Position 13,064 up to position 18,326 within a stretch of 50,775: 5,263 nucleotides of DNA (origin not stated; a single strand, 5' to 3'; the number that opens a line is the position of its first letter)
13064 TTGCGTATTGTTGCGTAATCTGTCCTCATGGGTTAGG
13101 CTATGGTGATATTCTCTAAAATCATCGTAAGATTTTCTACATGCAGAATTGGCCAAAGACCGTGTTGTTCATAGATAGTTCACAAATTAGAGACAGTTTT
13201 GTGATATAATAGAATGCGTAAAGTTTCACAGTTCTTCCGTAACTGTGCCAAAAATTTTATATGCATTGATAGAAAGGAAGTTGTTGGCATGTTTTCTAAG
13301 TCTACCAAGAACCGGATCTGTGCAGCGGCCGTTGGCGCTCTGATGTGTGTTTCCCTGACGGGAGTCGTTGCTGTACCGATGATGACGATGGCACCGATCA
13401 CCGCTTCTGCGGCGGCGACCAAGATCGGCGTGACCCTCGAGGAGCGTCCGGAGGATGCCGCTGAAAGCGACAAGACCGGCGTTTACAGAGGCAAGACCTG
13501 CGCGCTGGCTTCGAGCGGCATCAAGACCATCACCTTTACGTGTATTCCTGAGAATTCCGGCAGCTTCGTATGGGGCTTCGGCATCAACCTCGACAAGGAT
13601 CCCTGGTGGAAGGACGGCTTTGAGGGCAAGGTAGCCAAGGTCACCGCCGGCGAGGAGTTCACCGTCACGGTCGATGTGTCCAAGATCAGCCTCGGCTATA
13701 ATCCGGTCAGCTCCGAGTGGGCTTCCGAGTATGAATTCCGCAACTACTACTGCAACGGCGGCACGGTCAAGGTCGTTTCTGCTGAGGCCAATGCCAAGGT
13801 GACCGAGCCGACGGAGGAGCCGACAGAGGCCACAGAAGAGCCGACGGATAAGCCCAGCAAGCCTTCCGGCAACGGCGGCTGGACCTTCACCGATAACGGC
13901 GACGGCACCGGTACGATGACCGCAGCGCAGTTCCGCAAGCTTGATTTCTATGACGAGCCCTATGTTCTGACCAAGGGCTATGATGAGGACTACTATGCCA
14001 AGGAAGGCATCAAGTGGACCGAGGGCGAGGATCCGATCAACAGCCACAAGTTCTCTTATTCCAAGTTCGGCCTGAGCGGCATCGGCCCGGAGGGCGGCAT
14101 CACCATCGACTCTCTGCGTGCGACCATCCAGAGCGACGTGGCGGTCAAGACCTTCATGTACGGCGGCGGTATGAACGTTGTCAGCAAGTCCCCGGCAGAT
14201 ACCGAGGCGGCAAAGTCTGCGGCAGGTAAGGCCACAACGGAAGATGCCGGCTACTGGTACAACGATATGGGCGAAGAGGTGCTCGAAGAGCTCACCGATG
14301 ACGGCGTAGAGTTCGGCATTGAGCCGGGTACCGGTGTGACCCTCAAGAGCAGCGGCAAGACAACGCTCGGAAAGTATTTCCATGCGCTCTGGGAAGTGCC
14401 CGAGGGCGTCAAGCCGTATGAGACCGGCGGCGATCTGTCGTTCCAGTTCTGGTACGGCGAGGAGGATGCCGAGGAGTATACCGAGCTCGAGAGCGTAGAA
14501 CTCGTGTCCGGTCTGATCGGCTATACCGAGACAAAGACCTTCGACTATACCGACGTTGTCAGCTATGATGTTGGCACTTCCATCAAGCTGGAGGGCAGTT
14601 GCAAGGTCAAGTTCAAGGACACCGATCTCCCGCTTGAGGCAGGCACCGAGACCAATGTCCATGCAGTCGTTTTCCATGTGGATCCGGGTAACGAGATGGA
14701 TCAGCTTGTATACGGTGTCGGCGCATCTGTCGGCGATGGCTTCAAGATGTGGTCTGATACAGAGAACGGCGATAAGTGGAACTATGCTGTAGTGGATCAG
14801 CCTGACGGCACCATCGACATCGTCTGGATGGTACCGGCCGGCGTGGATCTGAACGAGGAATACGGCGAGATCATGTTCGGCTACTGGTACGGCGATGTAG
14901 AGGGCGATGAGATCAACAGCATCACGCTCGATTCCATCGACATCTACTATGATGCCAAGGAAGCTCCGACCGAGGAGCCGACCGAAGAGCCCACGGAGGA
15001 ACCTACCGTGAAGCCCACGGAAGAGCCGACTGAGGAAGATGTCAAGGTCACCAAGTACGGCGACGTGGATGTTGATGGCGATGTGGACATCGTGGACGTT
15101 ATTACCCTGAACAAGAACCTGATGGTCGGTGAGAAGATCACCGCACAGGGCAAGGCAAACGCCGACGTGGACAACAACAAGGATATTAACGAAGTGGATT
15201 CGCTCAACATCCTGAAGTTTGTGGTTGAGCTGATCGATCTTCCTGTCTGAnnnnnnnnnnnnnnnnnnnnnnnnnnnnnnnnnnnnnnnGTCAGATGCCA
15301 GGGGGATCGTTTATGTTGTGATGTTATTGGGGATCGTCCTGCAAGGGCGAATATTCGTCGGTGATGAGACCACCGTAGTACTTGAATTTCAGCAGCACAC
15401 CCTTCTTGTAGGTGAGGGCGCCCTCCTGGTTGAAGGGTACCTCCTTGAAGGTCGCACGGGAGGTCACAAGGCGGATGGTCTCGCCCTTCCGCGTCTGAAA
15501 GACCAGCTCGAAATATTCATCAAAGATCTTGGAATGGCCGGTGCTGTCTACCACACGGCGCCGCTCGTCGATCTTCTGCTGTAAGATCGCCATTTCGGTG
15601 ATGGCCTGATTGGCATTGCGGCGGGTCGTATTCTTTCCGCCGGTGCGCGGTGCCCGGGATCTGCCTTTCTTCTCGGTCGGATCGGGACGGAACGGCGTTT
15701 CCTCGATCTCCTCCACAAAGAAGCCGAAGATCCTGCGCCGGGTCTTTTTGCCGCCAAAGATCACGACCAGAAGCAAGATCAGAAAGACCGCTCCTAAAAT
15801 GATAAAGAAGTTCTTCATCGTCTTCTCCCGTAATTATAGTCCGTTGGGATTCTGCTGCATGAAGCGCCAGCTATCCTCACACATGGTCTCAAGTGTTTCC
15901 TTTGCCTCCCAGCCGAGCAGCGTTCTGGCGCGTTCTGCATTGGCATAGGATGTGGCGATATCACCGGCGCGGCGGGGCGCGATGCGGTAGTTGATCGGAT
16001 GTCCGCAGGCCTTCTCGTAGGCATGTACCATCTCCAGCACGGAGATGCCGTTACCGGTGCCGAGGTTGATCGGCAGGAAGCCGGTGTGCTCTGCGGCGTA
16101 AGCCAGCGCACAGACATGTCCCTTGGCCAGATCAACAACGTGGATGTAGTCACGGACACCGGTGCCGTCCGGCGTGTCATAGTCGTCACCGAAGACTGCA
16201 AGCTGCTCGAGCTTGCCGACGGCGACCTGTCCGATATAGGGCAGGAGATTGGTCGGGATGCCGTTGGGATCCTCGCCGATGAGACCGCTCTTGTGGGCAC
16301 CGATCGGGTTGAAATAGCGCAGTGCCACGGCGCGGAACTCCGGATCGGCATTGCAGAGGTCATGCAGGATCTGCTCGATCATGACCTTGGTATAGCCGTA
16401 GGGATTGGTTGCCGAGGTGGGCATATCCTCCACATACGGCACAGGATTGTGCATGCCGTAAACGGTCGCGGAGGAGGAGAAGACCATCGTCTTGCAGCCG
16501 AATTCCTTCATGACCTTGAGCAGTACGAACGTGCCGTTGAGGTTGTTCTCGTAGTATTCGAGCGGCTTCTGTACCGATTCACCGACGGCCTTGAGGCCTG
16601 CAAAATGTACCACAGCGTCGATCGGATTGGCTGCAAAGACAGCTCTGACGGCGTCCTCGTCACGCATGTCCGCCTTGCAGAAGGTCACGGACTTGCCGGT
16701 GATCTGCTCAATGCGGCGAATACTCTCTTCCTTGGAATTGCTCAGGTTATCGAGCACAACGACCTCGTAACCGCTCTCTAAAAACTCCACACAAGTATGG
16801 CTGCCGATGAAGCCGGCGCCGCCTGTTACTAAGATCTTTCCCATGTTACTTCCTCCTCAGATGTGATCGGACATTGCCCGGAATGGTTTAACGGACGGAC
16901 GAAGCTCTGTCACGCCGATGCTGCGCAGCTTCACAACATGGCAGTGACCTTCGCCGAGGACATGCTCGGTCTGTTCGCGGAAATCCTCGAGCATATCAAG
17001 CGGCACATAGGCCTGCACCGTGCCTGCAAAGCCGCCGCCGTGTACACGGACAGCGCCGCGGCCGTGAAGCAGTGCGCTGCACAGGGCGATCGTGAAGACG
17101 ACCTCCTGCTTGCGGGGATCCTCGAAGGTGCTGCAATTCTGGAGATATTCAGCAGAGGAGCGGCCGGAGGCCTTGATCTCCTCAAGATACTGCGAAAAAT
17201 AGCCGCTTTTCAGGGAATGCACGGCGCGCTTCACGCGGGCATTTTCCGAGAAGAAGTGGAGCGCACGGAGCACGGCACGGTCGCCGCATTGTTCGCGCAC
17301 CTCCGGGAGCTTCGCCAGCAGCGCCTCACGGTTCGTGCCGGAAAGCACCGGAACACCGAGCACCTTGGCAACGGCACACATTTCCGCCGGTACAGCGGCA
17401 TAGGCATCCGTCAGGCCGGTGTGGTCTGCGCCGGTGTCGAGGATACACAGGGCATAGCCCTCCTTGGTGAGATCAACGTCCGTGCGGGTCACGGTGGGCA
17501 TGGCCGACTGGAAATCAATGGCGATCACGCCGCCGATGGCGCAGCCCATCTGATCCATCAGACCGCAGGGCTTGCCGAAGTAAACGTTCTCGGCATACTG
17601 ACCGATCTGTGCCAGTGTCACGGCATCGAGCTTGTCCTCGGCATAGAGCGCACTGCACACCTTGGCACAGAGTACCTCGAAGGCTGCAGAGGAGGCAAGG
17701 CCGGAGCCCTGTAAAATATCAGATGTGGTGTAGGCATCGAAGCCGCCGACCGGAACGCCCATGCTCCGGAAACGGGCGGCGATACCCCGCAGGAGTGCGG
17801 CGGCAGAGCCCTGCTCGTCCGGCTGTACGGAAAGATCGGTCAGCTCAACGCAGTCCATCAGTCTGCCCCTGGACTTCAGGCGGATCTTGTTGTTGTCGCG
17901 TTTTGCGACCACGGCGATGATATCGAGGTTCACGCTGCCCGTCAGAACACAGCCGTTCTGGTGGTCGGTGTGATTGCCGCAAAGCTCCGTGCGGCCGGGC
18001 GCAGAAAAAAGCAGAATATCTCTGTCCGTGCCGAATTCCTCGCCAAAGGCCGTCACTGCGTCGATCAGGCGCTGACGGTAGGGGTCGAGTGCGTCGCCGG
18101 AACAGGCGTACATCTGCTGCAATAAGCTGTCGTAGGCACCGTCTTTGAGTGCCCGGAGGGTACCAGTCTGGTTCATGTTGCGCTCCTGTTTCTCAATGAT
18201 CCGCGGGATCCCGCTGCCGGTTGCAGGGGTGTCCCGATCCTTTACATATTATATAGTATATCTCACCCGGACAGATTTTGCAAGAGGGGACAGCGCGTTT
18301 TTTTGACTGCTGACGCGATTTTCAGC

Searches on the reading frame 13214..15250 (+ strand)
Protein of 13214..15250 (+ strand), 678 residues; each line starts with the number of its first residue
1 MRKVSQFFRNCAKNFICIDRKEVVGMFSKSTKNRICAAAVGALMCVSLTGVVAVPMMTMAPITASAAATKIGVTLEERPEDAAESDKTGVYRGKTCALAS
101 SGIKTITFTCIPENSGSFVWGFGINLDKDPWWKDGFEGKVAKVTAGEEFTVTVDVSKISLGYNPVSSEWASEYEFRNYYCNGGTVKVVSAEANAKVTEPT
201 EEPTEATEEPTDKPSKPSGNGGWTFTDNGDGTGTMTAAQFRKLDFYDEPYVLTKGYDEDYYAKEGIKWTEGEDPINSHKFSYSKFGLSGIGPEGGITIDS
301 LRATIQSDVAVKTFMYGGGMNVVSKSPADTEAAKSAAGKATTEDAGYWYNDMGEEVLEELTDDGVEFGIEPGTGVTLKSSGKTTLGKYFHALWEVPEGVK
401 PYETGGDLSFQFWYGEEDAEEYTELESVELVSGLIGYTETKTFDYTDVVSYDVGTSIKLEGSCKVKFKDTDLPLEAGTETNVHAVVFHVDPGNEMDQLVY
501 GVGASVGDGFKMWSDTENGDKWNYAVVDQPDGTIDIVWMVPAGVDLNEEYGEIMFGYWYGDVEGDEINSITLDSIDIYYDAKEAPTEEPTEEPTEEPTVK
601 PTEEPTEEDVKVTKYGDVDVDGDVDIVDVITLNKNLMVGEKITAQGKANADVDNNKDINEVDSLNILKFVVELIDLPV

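Call 67: search_protein_families(library=pfam, proteins=[window:13214-15250:+], max_evalue=0.00001)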
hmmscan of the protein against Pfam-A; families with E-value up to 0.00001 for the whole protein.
window:13214-15250:+ (678 aa): 2 families
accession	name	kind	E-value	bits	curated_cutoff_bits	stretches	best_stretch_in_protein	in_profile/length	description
PF18522.7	DUF5620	-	9.3e-40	136.2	25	2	273-431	2-115/120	Domain of unknown function (DUF5620)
PF04886.17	PT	-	3.3e-09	36.6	26.2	1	584-608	9-33/36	PT disordered repeat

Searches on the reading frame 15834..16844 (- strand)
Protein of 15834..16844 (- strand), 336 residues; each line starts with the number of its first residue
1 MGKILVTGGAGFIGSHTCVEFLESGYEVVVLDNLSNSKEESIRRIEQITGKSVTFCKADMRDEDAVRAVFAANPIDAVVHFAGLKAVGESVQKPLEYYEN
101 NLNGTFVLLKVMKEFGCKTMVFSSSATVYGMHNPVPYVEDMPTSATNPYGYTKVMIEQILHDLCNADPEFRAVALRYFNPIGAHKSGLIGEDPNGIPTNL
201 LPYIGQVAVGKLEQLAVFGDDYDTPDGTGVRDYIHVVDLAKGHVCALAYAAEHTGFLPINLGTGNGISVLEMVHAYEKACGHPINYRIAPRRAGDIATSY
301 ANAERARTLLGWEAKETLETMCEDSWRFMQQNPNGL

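Call 67: search_protein_families(library=pfam, proteins=[window:15834-16844:-], max_evalue=0.00001)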
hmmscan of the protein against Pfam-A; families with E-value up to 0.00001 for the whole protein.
window:15834-16844:- (336 aa): 10 families
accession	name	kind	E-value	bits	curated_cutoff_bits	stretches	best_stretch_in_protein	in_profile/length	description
PF01370.27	Epimerase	-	2.3e-60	204.5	20.9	1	4-252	1-230/240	NAD dependent epimerase/dehydratase family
PF16363.11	GDP_Man_Dehyd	-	4.3e-57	194.5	27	1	5-324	1-331/332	GDP-mannose 4,6 dehydratase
PF01073.25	3Beta_HSD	-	7.4e-17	61.7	22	1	5-162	1-159/280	3-beta hydroxysteroid dehydrogenase/isomerase family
PF02719.21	Polysacc_synt_2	-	2.2e-15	57.1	20.2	1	4-183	1-174/293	Polysaccharide biosynthesis protein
PF04321.23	RmlD_sub_bind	-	2.5e-13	50.2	27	1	3-164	2-140/287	RmlD substrate binding domain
PF00106.31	adh_short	-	2e-11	44.2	26.6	1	4-110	3-117/195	short chain dehydrogenase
PF08659.16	KR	-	1.9e-09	38.1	22.6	1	2-137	1-149/180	KR domain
PF07993.18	NAD_binding_4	-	1.2e-07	31.6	20.1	1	6-164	1-192/258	Male sterility protein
PF13460.12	NAD_binding_10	-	9.1e-06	26.1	27.2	0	8-132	1-106/184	NAD(P)H-binding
PF05368.20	NmrA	-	9.3e-06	25.9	27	0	3-126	4-108/298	NmrA-like family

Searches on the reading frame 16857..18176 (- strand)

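Call 67: search_protein_families(library=pfam, proteins=[window:16857-18176:-], max_evalue=0.00001)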
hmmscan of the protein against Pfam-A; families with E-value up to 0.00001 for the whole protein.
window:16857-18176:- (439 aa): 2 families
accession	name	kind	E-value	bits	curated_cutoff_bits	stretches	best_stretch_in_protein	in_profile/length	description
PF10509.15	GalKase_gal_bdg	-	1.2e-16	60.5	23.1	1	43-92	2-49/49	Galactokinase galactose-binding signature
PF00288.32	GHMP_kinases_N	-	1.5e-14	54.4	22.3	1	130-216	4-87/87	GHMP kinases N terminal domain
